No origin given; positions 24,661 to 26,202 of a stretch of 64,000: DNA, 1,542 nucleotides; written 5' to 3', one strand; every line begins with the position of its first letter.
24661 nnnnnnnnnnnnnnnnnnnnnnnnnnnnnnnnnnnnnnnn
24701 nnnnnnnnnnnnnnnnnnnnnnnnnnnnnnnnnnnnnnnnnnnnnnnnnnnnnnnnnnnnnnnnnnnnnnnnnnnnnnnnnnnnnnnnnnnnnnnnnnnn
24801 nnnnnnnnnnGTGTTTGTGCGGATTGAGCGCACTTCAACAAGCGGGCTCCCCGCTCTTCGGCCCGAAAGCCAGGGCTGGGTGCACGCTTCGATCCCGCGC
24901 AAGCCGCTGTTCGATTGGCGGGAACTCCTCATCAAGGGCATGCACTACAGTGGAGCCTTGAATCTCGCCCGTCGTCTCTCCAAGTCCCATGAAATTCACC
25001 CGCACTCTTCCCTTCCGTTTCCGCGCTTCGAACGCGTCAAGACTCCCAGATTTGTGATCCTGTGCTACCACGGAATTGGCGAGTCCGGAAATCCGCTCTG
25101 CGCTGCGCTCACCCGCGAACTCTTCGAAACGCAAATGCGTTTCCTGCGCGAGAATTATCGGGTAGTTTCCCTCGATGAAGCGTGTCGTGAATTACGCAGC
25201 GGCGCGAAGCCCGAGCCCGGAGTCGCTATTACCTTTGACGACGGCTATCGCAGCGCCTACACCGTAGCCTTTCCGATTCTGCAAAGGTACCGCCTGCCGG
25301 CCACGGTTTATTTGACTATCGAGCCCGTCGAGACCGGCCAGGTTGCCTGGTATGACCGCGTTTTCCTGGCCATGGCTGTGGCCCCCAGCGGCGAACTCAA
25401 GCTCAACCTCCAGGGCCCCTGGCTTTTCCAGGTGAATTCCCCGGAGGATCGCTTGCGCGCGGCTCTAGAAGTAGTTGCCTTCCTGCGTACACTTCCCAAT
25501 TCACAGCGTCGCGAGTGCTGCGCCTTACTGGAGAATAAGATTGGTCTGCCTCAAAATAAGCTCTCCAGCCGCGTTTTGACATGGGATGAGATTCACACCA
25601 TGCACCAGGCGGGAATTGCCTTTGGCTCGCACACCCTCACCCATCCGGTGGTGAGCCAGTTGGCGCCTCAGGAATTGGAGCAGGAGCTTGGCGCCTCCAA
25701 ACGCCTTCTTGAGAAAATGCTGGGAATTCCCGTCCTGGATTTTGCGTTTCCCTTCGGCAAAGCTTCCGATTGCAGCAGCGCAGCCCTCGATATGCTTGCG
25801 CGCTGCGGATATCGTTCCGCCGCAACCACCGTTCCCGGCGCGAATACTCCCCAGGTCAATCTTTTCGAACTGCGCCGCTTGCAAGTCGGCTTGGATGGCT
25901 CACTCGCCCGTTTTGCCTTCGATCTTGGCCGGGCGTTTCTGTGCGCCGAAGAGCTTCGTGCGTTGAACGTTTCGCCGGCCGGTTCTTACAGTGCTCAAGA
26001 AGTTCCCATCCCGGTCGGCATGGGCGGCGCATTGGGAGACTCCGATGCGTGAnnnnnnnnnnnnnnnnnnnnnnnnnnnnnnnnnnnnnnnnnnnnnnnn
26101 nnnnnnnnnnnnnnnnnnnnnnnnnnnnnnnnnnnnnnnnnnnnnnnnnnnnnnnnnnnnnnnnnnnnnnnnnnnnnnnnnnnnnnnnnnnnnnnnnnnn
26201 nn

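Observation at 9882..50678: Eight sigma54-type -24/-12 boxes mark the heads of the transcription units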

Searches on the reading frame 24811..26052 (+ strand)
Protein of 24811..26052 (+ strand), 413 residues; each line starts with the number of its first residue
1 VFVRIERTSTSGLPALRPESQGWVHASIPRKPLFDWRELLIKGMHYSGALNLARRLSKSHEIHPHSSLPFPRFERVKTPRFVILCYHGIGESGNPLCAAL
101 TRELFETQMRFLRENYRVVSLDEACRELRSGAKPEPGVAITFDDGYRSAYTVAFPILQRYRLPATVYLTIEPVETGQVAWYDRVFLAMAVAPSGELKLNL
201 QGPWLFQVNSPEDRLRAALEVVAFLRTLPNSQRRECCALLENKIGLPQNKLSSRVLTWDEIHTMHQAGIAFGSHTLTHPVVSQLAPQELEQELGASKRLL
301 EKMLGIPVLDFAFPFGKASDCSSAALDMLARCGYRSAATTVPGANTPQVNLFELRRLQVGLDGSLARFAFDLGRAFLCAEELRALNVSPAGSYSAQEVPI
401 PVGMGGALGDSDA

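Call 16: search_protein_families(library=ncbifam, proteins=[window:24811-26052:+])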
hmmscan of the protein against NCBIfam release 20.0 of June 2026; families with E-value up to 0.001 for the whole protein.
window:24811-26052:+ (413 aa): 8 families
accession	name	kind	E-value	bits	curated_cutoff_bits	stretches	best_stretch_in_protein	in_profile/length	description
TIGR03938.2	deacetyl_PgaB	equivalog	1.1e-21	76.8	321.9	1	80-167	2-95/621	poly-beta-1,6-N-acetyl-D-glucosamine N-deacetylase PgaB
NF011177.0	PRK14582.1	equivalog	4.7e-12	45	923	1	77-165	45-136/671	poly-beta-1,6-N-acetyl-D-glucosamine N-deacetylase PgaB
NF011176.0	PRK14581.1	equivalog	4e-10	38.5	1091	1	65-166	32-137/673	poly-beta-1,6-N-acetyl-D-glucosamine N-deacetylase PgaB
TIGR03933.1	PIA_icaB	equivalog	1.2e-09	38.1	248.35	1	100-171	35-107/245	intercellular adhesin biosynthesis polysaccharide N-deacetylase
TIGR03006.1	pepcterm_polyde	equivalog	2.5e-05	23.6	276.2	1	261-342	66-147/272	XrtA system polysaccharide deacetylase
TIGR02764.1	spore_ybaN_pdaB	equivalog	0.00018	21.3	237.4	0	260-334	50-121/191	polysaccharide deacetylase family sporulation protein PdaB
NF045820.1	PgAcgDacpgdA_Strep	equivalog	0.00033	19.6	800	0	261-328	313-380/463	peptidoglycan-N-acetylglucosamine deacetylase PgdA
TIGR04243.1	nodulat_NodB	equivalog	0.0004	19.9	240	0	261-307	47-93/197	chitooligosaccharide deacetylase NodB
